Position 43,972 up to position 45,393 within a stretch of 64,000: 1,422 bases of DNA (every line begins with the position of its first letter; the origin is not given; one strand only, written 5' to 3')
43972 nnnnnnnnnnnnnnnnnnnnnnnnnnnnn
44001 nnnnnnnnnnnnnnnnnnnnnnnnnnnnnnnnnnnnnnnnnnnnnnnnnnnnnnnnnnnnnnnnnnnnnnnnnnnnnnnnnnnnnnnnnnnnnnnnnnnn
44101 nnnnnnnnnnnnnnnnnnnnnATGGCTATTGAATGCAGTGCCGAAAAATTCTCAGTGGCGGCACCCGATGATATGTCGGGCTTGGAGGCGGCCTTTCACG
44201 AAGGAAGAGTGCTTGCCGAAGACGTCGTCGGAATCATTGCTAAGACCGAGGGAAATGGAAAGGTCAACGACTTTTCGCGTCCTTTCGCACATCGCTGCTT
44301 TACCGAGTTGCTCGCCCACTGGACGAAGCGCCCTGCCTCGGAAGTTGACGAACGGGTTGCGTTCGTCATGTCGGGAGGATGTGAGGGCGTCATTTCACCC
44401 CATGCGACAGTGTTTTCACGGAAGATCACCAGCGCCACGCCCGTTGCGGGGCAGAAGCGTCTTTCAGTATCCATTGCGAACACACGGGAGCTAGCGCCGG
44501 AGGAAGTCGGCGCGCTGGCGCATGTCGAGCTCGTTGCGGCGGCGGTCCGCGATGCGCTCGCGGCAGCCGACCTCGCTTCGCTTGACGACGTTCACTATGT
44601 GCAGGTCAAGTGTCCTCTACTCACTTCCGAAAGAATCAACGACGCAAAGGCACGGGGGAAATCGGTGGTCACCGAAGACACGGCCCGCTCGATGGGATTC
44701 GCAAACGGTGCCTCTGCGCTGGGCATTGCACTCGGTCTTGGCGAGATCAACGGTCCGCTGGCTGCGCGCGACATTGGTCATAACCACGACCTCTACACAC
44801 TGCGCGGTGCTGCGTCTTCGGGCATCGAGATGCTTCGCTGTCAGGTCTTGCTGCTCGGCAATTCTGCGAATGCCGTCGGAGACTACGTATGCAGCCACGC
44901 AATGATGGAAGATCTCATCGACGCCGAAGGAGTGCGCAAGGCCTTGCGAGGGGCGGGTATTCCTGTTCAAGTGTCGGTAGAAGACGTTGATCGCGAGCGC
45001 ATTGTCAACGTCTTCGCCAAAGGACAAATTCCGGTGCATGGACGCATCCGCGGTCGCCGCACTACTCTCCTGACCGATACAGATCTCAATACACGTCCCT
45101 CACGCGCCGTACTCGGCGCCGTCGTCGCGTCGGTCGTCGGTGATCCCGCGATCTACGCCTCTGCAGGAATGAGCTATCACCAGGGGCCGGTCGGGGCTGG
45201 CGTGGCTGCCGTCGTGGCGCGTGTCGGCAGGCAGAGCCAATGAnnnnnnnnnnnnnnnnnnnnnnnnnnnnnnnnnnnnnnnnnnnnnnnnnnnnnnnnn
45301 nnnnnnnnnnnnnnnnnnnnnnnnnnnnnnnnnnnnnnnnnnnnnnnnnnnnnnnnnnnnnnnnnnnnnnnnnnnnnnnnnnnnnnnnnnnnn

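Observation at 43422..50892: Lower-GC accessory island: AtzD-AtzG-AtzE on one strand facing a TctC-AtzH-M20 operon, with no allophanate hydrolase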

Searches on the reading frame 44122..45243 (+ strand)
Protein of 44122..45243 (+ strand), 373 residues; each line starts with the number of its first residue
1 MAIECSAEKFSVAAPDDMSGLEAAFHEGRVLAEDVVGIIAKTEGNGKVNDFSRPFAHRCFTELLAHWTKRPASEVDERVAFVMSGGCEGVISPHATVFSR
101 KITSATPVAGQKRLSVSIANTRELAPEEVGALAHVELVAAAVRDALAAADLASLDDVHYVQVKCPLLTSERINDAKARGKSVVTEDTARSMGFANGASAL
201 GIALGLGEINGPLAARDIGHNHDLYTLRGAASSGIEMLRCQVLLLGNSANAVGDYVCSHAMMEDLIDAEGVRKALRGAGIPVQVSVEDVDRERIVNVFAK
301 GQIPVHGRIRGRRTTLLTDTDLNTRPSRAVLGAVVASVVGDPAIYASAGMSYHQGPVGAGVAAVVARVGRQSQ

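Call 5: search_protein_families(library=pfam, proteins=[window:44122-45243:+], max_evalue=0.01)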
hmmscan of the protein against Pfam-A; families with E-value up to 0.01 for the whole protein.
window:44122-45243:+ (373 aa): 1 family
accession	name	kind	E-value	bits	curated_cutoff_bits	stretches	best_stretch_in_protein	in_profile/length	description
PF09663.15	Amido_AtzD_TrzD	-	3.5e-124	415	25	1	9-367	4-358/358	Amidohydrolase ring-opening protein (Amido_AtzD_TrzD)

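Call 6: search_protein_families(library=ncbifam, proteins=[window:44122-45243:+], max_evalue=0.01)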
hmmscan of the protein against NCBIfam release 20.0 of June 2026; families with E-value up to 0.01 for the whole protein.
window:44122-45243:+ (373 aa): 2 families
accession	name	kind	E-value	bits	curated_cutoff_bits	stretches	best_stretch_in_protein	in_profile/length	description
NF052395.1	CyanAcHdlAtzD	equivalog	4.2e-123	410.8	360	1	6-367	3-363/364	cyanuric acid amidohydrolase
TIGR02714.1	amido_AtzD_TrzD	subfamily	2.3e-117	392.1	153.1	1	10-367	6-365/366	ring-opening amidohydrolase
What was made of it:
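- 44122..45243 (+): Ring-opening amidohydrolase of the AtzD/barbiturase (Toblerone-fold) family, of the non-canonical 'N-type' (N195, T324, R328, A348, G349). PF09663 at 415 bits and NF052395 at 410.8 bits against a cut-off of 360 (calls 5, 6).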

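Call 7: find_encoding_contigs(protein=window:44122-45243:+, flank=10000, max_places=6)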
Protein window:44122-45243:+ (373 aa): no gene with exactly this product is on record in the collection.
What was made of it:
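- Tried and rejected: It is not on record (call 7), so the source genome is not in that collection.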

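Call 13: find_homologous_proteins(query=window:44122-45243:+)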
Query window:44122-45243:+ (373 aa): 3922 proteins with E <= 0.001 among 8000 candidates; the best 120 are listed.
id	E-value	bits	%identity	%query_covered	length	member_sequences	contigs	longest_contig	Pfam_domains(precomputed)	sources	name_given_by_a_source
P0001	1.8e-197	674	84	99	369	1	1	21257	PF09663.16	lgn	-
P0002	1.8e-196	670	84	99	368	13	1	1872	PF09663.16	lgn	-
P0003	4.5e-196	669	85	96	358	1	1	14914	PF09663.16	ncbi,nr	ncbi:MAG TPA: ring-opening amidohydrolase [Casimicrobiaceae bacterium]|nr:ring-opening amidohydrolas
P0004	6.1e-193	659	81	95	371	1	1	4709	PF09663.16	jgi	-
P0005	3.4e-188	643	80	95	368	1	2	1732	PF09663.16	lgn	-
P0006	4.8e-186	636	83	92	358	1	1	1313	PF09663.16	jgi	jgi:cyanuric acid amidohydrolase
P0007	1.2e-184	631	80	97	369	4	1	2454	PF09663.16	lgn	-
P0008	5.6e-180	616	79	95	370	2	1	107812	PF09663.16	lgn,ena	-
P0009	6.7e-156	537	65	98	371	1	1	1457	PF09663.16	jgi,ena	-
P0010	9.9e-156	536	66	99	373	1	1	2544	PF09663.16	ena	-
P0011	4.7e-154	531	65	98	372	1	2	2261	PF09663.16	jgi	jgi:cyanuric acid amidohydrolase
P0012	1.0e-150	520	65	99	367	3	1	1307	PF09663.16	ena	-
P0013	1.3e-149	516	64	98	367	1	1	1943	PF09663.16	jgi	jgi:cyanuric acid amidohydrolase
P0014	9.3e-149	513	65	98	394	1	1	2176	PF09663.16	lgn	-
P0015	1.3e-148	513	64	99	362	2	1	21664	PF09663.16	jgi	jgi:cyanuric acid amidohydrolase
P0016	6.1e-148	511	65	98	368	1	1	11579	PF09663.16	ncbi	-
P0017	6.2e-148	511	65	98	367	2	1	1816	PF09663.16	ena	-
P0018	8.4e-148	510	65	99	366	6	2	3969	PF09663.16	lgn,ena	-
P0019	1.2e-147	510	64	98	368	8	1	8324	PF09663.16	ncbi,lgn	ncbi:MAG: ring-opening amidohydrolase [Burkholderiales bacterium]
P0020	3.9e-147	508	64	98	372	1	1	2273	PF09663.16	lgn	-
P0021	1.1e-145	503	65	99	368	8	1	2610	PF09663.16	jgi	jgi:cyanuric acid amidohydrolase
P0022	1.3e-145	503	64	99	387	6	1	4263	PF09663.16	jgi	jgi:cyanuric acid amidohydrolase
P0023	6.3e-145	501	63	98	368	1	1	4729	PF09663.16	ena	-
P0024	9.5e-145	500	65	98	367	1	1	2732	PF09663.16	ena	-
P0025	6.8e-144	497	63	98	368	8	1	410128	PF09663.16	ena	-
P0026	7.4e-144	497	64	99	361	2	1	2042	PF09663.16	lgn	-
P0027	1.6e-143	496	63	98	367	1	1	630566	PF09663.16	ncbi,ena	-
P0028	2.1e-143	496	64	98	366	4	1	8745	PF09663.16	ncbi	ncbi:MAG: ring-opening amidohydrolase [Betaproteobacteria bacterium]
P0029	2.7e-143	495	62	99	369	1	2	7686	PF09663.16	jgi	jgi:cyanuric acid amidohydrolase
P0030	2.8e-143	495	62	98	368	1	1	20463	PF09663.16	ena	-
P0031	4.1e-143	495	64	98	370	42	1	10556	PF09663.16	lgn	-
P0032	7.0e-143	494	63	98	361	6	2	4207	PF09663.16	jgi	jgi:cyanuric acid amidohydrolase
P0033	7.1e-143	494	62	99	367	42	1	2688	PF09663.16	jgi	-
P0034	1.1e-142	493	64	98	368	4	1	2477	PF09663.16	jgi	-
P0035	1.8e-142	493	64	99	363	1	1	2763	PF09663.16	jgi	jgi:cyanuric acid amidohydrolase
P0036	2.4e-142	492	65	95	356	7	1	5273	PF09663.16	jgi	jgi:cyanuric acid amidohydrolase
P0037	2.6e-142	492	63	98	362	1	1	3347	PF09663.16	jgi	jgi:cyanuric acid amidohydrolase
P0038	3.0e-142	492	62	98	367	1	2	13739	PF09663.16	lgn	-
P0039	3.4e-142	492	64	99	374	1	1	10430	PF09663.16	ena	-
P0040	8.3e-142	490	63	98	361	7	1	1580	PF09663.16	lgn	-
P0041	8.6e-142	490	62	99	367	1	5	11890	PF09663.16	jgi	jgi:cyanuric acid amidohydrolase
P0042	1.2e-141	490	62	99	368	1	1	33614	PF09663.16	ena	-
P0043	4.0e-141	488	62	95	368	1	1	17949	PF09663.16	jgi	-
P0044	7.9e-141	487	63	98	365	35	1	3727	PF09663.16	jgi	jgi:cyanuric acid amidohydrolase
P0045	1.0e-140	487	63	98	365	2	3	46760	PF09663.16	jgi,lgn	jgi:cyanuric acid amidohydrolase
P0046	1.1e-140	487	60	100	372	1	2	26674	PF09663.16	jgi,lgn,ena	-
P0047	2.7e-140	485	62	98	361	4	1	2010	PF09663.16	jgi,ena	-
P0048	2.9e-140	485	63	98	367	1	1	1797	PF09663.16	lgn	-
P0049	7.1e-140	484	63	97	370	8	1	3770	PF09663.16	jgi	jgi:cyanuric acid amidohydrolase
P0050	7.5e-140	484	63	98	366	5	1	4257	PF09663.16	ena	-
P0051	8.5e-140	484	62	99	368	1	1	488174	PF09663.16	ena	-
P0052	1.5e-139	483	61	99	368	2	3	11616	PF09663.16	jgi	jgi:cyanuric acid amidohydrolase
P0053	2.2e-139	483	62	98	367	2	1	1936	PF09663.16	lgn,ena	-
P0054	5.8e-139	481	60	99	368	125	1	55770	PF09663.16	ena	-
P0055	9.3e-139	480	61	99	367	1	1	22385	PF09663.16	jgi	jgi:cyanuric acid amidohydrolase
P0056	1.3e-138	480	60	99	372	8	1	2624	PF09663.16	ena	-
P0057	1.5e-138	480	60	99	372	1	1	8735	PF09663.16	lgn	-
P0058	1.5e-138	480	60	98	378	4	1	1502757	PF09663.16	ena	-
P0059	1.8e-138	479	63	97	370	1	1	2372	PF09663.16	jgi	jgi:cyanuric acid amidohydrolase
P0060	2.7e-138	479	64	95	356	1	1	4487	PF09663.16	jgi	jgi:cyanuric acid amidohydrolase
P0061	3.5e-138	479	61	96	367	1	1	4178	PF09663.16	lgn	-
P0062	4.3e-138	478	60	99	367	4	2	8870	PF09663.16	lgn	-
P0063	5.2e-138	478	61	99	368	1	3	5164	PF09663.16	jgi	jgi:cyanuric acid amidohydrolase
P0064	5.3e-138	478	61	99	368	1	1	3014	PF09663.16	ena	-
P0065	6.7e-138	478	61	99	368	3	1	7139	PF09663.16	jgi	-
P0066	7.8e-138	477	64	96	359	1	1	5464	PF09663.16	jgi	jgi:cyanuric acid amidohydrolase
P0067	8.3e-138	477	61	98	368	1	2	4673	PF09663.16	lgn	-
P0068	1.1e-137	477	61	98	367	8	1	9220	PF09663.16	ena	-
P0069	1.4e-137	477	60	98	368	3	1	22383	PF09663.16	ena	-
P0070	1.8e-137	476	61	97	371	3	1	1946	PF09663.16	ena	-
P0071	2.1e-137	476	62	99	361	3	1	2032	PF09663.16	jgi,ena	-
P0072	2.7e-137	476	62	95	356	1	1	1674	PF09663.16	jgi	jgi:cyanuric acid amidohydrolase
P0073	3.4e-137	475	61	98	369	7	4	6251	PF09663.16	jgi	jgi:cyanuric acid amidohydrolase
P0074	5.1e-137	475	60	98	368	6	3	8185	PF09663.16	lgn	-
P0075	1.5e-136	473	61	97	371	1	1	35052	PF09663.16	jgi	jgi:cyanuric acid amidohydrolase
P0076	2.2e-136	473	60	99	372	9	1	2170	PF09663.16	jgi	jgi:cyanuric acid amidohydrolase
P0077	3.2e-136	472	63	95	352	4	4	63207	PF09663.16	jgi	jgi:cyanuric acid amidohydrolase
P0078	4.7e-136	472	61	97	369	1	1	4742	PF09663.16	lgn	-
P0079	6.0e-136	471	61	97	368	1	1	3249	PF09663.16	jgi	jgi:cyanuric acid amidohydrolase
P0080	2.2e-135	469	60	95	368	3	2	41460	PF09663.16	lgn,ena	-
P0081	2.8e-134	466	59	97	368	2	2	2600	PF09663.16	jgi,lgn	-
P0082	1.7e-130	453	58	95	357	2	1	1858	PF09663.16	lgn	-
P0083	7.3e-123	428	58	97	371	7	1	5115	PF09663.16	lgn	-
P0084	7.9e-121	421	57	97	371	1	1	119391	PF09663.16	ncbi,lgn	ncbi:MAG: ring-opening amidohydrolase [Azospirillaceae bacterium]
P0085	1.8e-120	420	57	97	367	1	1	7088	PF09663.16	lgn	-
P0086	3.6e-119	416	55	97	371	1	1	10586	PF09663.16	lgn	-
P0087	6.3e-117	409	56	96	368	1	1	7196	PF09663.16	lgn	-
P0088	1.8e-114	401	58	86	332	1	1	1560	PF09663.16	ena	-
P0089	5.5e-114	399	53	97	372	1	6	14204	PF09663.16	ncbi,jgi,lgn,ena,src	-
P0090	8.0e-114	398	56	95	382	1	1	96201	PF09663.16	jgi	jgi:cyanuric acid amidohydrolase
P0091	1.3e-113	398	55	97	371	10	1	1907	PF09663.16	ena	-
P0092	4.4e-113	396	52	96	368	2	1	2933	PF09663.16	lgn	-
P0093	1.3e-112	394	53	96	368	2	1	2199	PF09663.16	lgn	-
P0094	3.4e-111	390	88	57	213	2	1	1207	PF09663.16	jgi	jgi:cyanuric acid amidohydrolase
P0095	9.4e-111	388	51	98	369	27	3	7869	PF09663.16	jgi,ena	-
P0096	1.2e-110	388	57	84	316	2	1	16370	PF09663.16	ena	-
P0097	3.2e-110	387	53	98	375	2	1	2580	PF09663.16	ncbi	-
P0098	8.3e-110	385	51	98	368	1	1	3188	PF09663.16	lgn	-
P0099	1.1e-108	382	52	97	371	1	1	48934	PF09663.16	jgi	jgi:cyanuric acid amidohydrolase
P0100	1.1e-107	378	51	96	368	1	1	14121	PF09663.16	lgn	-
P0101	2.8e-107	377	53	96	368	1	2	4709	PF09663.16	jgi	jgi:cyanuric acid amidohydrolase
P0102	5.0e-107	376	62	75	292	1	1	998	PF09663.16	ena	-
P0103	1.3e-106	375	50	98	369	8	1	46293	PF09663.16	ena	-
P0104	4.5e-106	373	51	97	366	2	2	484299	PF09663.16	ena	-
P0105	1.8e-105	371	49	98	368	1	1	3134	PF09663.16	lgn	-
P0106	1.8e-105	371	53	96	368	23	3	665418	PF09663.16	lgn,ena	-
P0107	1.9e-105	371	51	97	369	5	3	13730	PF09663.16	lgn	-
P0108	4.0e-105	370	64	76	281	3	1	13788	PF09663.16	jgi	jgi:cyanuric acid amidohydrolase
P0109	3.8e-104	367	50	98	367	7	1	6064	PF09663.16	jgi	jgi:cyanuric acid amidohydrolase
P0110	5.8e-104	366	52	96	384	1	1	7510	PF09663.16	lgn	-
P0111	1.3e-103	365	51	96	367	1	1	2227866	PF09663.16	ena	-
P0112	1.6e-103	365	51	96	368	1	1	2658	PF09663.16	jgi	jgi:cyanuric acid amidohydrolase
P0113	1.0e-102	362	50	98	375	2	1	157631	PF09663.16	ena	-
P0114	2.6e-102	361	51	95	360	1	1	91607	PF09663.16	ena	-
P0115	2.7e-102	361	48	98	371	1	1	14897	PF09663.16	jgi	-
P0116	5.1e-102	360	50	96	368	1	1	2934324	PF09663.16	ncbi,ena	-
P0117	5.8e-102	359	49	97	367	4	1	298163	PF09663.16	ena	-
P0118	8.6e-102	359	48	97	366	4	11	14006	PF09663.16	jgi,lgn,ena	-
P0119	1.3e-101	358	51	98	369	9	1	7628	PF09663.16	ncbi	ncbi:MAG: ring-opening amidohydrolase [Candidatus Bathyarchaeia archaeon]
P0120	1.6e-101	358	51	96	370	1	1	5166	PF09663.16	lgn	-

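Call 14: find_encoding_contigs(protein=P0008, flank=10000, max_places=3)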
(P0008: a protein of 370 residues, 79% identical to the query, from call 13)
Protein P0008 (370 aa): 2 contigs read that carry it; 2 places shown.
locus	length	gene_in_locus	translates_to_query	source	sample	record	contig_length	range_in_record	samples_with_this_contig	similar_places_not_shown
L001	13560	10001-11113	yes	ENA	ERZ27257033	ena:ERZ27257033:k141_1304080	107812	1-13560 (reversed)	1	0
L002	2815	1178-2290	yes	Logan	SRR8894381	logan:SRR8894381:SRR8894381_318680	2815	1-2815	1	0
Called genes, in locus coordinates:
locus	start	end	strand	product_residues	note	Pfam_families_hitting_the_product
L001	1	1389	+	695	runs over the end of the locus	PF05378:Hydant_A_N, PF01968:Hydantoinase_A, PF19278:Hydant_A_C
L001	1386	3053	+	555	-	PF02538:Hydantoinase_B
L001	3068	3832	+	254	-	-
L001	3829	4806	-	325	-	PF03401:TctC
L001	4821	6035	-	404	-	PF02746:MR_MLE_N, PF13378:MR_MLE_C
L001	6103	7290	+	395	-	PF02515:CoA_transf_3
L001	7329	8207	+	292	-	PF02668:TauD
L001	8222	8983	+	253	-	PF02596:DUF169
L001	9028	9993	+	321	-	PF03401:TctC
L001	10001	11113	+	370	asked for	PF09663:Amido_AtzD_TrzD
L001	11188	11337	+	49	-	-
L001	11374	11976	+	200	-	PF16694:Cytochrome_P460, PF13473:Cupredoxin_1, PF00127:Copper-bind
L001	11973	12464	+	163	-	PF13302:Acetyltransf_3 (weak), PF00583:Acetyltransf_1, PF13673:Acetyltransf_10, PF13508:Acetyltransf_7, PF08445:FR47 (weak)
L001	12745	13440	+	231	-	PF20712:CyanoTRADDas_TM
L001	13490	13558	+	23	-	?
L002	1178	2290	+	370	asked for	PF09663:Amido_AtzD_TrzD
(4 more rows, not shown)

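Call 15: find_encoding_contigs(protein=P0001, flank=10000, max_places=3)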
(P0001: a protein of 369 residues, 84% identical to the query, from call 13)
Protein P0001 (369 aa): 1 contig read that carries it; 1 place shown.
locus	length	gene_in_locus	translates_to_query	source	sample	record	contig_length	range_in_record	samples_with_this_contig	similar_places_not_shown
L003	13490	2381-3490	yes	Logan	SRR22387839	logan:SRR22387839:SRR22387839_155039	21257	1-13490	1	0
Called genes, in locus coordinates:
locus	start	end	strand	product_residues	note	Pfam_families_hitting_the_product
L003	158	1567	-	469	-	PF04389:Peptidase_M28 (faint), PF01546:Peptidase_M20, PF07687:M20_dimer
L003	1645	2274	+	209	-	PF12844:HTH_19 (weak), PF13560:HTH_31, PF01381:HTH_3, PF13443:HTH_26 (weak), PF07883:Cupin_2, PF02311:AraC_binding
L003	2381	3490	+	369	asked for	PF09663:Amido_AtzD_TrzD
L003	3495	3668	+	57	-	PF13318:AtzG-like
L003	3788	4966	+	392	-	PF01425:Amidase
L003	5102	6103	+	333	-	PF03401:TctC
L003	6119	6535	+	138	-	PF11533:AtzH-like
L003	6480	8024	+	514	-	PF01979:Amidohydro_1, PF07969:Amidohydro_3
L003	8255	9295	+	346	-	PF09084:NMT1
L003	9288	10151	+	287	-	PF00005:ABC_tran, PF13304:AAA_21 (faint)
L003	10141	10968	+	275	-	PF00528:BPD_transp_1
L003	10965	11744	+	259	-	PF00528:BPD_transp_1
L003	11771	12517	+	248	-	PF00106:adh_short, PF01370:Epimerase (weak), PF08659:KR, PF13561:adh_short_C2, PF23441:SDR (weak)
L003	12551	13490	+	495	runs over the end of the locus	PF01979:Amidohydro_1, PF07969:Amidohydro_3 (weak)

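Call 16: find_encoding_contigs(protein=P0003, flank=10000, max_places=3)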
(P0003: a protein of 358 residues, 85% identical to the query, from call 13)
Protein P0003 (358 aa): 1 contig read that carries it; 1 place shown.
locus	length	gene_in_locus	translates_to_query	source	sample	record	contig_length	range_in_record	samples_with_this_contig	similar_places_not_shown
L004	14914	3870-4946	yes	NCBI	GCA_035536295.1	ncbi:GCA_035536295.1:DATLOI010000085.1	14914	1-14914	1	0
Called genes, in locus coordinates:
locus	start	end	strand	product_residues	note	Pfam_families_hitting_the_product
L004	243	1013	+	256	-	PF06267:DUF1028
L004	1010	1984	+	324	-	PF03401:TctC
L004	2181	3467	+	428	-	PF04909:Amidohydro_2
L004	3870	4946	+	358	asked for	PF09663:Amido_AtzD_TrzD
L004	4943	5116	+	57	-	PF13318:AtzG-like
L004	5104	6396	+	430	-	PF01425:Amidase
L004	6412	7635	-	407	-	PF04389:Peptidase_M28, PF01546:Peptidase_M20, PF07687:M20_dimer (weak)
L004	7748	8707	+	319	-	PF03401:TctC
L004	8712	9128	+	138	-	PF11533:AtzH-like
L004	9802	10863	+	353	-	PF01717:Meth_synt_2 (weak)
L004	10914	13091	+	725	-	PF00989:PAS, PF08447:PAS_3, PF08448:PAS_4, PF13426:PAS_9, PF01590:GAF, PF13185:GAF_2, PF00512:HisKA, PF02518:HATPase_c, +3 more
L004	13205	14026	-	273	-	PF00561:Abhydrolase_1, PF12146:Hydrolase_4, PF12697:Abhydrolase_6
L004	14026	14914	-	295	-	PF01494:FAD_binding_3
